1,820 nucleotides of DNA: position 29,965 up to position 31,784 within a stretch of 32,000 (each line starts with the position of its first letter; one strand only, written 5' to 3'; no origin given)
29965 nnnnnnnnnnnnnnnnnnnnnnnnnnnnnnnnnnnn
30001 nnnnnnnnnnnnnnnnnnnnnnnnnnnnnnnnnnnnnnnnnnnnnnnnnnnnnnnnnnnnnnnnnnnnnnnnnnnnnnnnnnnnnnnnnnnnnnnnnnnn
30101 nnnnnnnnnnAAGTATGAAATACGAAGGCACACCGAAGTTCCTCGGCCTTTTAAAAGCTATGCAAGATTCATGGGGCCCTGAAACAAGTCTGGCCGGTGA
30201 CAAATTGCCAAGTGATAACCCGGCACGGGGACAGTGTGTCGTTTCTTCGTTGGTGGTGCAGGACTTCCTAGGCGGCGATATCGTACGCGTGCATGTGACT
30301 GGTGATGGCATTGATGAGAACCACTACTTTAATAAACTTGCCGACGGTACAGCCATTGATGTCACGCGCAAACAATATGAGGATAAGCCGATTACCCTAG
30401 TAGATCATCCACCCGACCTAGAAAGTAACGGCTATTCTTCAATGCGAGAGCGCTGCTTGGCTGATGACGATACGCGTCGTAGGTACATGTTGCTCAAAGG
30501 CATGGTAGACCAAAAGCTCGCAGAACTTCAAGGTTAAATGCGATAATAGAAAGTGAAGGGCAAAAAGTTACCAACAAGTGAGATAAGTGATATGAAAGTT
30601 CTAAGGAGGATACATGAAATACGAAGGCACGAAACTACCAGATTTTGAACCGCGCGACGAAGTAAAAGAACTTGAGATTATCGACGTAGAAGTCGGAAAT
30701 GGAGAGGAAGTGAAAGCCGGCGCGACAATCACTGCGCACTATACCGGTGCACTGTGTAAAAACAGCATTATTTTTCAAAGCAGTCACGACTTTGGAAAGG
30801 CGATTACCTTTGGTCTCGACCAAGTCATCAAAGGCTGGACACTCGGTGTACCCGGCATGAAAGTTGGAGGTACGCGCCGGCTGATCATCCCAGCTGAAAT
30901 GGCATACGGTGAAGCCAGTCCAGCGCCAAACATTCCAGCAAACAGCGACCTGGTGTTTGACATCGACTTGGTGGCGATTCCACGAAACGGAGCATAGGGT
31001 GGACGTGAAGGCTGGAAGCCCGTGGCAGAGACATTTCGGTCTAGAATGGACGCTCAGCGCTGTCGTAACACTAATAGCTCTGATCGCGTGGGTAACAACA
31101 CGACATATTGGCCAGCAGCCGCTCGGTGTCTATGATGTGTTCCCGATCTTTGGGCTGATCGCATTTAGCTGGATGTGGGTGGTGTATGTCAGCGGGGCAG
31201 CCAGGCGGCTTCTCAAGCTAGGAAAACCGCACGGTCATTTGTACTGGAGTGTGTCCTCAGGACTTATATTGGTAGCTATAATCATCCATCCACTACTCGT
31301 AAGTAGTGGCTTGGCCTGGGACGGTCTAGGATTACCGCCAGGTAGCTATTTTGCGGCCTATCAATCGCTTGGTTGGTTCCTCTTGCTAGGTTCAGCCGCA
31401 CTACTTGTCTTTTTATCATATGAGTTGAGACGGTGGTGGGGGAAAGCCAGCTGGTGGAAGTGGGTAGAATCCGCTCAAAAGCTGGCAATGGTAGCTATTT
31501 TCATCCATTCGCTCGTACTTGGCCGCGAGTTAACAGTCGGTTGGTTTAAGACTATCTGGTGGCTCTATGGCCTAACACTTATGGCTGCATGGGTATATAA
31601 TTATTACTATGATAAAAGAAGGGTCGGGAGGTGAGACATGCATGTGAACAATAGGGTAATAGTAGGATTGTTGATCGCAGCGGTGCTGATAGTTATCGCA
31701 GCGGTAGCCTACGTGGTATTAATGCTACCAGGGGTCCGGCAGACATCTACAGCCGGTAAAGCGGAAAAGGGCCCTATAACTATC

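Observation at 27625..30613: Low-GC accessory island appended to glyQS: unknown-RidA-unknown operon plus divergent unknown / orphan ECF-type sigma / YunG-like genes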

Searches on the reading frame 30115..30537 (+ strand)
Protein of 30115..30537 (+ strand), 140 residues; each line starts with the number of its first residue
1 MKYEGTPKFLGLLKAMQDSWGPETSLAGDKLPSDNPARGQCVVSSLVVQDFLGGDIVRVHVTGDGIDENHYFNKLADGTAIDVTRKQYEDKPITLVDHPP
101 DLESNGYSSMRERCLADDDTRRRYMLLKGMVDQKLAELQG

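Call 3: search_protein_families(library=pfam, proteins=[window:30115-30537:+], max_evalue=1)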
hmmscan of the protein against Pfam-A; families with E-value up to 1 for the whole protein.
window:30115-30537:+ (140 aa): 1 family
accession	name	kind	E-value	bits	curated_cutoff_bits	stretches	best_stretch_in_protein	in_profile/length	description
PF24585.1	YunG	-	1.1e-27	96.9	27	1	12-135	5-115/116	YunG protein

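Call 4: search_protein_families(library=ncbifam, proteins=[window:30115-30537:+], max_evalue=1)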
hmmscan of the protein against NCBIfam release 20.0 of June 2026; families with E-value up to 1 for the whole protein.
window:30115-30537:+ (140 aa): 0 families

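Call 15: search_protein_families(library=phrogs, proteins=[window:30115-30537:+], max_evalue=0.1)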
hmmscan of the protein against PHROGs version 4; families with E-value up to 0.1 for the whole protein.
window:30115-30537:+ (140 aa): 1 family
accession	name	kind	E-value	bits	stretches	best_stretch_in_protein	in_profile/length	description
phrog_16255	-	unknown function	0.058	14.2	1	58-124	18-94/212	-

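Call 16: search_protein_families(library=padloc, proteins=[window:30115-30537:+], max_evalue=0.1)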
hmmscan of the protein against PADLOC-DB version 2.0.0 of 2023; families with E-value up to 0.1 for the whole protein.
window:30115-30537:+ (140 aa): 0 families

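Call 35: find_related_loci(query=window:30115-30537:+, collection=metagenome_contigs, flank=5000)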
Query window:30115-30537:+ (140 aa) in metagenome_contigs; peptide patterns used: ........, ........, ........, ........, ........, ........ (x = any residue, [..] = any of these).
307 stretches matched a pattern; 129 encode a relative of the query (tblastn E <= 1e-3); the best 80 are kept; 80 distinct loci.
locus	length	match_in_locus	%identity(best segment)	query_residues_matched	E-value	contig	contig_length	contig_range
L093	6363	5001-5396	59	7-139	9e-48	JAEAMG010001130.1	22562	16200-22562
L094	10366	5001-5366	55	7-131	8e-40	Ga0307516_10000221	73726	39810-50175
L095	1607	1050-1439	50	7-138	3e-35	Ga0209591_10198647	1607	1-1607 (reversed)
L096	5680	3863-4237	48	8-135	2e-34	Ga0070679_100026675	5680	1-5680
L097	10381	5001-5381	46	7-136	6e-34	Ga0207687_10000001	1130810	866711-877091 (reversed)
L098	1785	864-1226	48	12-135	9e-33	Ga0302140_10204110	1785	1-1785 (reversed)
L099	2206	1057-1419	47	12-135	5e-31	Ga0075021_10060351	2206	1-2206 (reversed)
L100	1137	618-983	41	11-135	5e-29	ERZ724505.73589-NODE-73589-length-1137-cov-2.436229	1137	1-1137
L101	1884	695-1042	48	12-131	7e-28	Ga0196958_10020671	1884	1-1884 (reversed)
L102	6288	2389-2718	40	12-132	2e-23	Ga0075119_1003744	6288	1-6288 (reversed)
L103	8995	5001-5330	40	12-132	2e-23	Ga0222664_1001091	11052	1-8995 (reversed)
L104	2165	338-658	38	12-131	4e-21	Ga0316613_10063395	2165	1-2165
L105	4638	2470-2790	38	12-131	2e-19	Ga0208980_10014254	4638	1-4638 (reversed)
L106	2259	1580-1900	37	12-131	2e-19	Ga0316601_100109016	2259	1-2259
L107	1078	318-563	44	6-87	4e-19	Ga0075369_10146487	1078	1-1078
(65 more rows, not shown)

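Call 56: search_solved_structures(query=window:30115-30537:+, max_evalue=10)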
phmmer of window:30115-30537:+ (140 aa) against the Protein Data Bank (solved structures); distinct sequences matched with E-value up to 10: 1.
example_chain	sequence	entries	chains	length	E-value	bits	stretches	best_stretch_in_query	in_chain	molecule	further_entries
8i7r_J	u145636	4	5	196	0.61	13.5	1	62-111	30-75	Cilia- and flagella-associated protein 107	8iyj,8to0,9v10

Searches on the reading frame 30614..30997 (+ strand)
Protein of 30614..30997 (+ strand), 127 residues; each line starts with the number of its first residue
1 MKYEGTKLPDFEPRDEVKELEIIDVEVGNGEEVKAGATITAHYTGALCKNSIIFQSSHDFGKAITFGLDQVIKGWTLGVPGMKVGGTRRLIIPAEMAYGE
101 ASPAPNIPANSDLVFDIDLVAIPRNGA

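Call 3: search_protein_families(library=pfam, proteins=[window:30614-30997:+], max_evalue=1)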
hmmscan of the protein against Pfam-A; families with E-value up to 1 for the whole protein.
window:30614-30997:+ (127 aa): 1 family
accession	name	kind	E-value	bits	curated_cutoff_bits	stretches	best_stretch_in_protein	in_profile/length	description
PF00254.34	FKBP_C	-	1.2e-25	90.1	21.1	1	31-120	3-94/94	FKBP-type peptidyl-prolyl cis-trans isomerase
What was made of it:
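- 30614..30997 (+): FKBP-type peptidyl-prolyl isomerase. Right backbone anchor shared with the genomes that have glyS-A. PF00254, E = 1e-25 (call 3).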

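Call 4: search_protein_families(library=ncbifam, proteins=[window:30614-30997:+], max_evalue=1)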
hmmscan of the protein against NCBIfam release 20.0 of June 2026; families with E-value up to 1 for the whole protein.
window:30614-30997:+ (127 aa): 6 families
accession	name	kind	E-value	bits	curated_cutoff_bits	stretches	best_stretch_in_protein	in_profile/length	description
NF008150.0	PRK10902.1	equivalog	5.8e-21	75.1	215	1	26-122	154-248/271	FKBP-type peptidyl-prolyl cis-trans isomerase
NF053689.1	BamJ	equivalog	7.2e-15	55.7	100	1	30-119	91-184/184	BamJ family beta-barrel-assembly machinery protein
NF008602.0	PRK11570.1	subfamily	9.1e-15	55.1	198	1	25-122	109-205/206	FKBP-type peptidyl-prolyl cis-trans isomerase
NF053691.1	BamM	equivalog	0.022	13.8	315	1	68-123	155-224/376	BamM family beta-barrel-assembly machinery protein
TIGR03516.1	ppisom_GldI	equivalog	0.042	13.2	157.6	1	34-122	87-175/177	gliding motility-associated peptidyl-prolyl isomerase GldI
NF035950.1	RumC_sactiRiPP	subfamily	0.074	13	40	1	29-66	6-43/64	RumC family sactipeptide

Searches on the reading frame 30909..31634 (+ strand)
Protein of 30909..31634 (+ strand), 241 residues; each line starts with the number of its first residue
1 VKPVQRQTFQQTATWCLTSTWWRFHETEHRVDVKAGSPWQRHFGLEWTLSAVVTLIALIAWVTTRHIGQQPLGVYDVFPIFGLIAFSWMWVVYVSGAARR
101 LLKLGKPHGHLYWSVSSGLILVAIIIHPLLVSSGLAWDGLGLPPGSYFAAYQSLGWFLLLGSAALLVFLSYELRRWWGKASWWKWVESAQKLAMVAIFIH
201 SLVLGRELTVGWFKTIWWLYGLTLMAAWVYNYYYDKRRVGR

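Call 3: search_protein_families(library=pfam, proteins=[window:30909-31634:+], max_evalue=1)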
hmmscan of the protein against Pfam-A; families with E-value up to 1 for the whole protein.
window:30909-31634:+ (241 aa): 0 families

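Call 4: search_protein_families(library=ncbifam, proteins=[window:30909-31634:+], max_evalue=1)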
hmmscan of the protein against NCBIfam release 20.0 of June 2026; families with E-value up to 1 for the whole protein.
window:30909-31634:+ (241 aa): 2 families
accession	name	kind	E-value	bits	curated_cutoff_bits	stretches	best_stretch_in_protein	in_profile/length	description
TIGR01332.1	cyt_b559_alpha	equivalog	0.13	12.3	93.95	1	112-149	18-56/80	cytochrome b559 subunit alpha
NF002058.0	PRK00888.1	equivalog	0.3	11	101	1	162-193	8-37/111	cell division protein FtsB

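Call 100: search_protein_families(library=pfam, proteins=[window:30999-31634:+], max_evalue=0.01)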
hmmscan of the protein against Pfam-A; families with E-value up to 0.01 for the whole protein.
window:30999-31634:+ (211 aa): 0 families
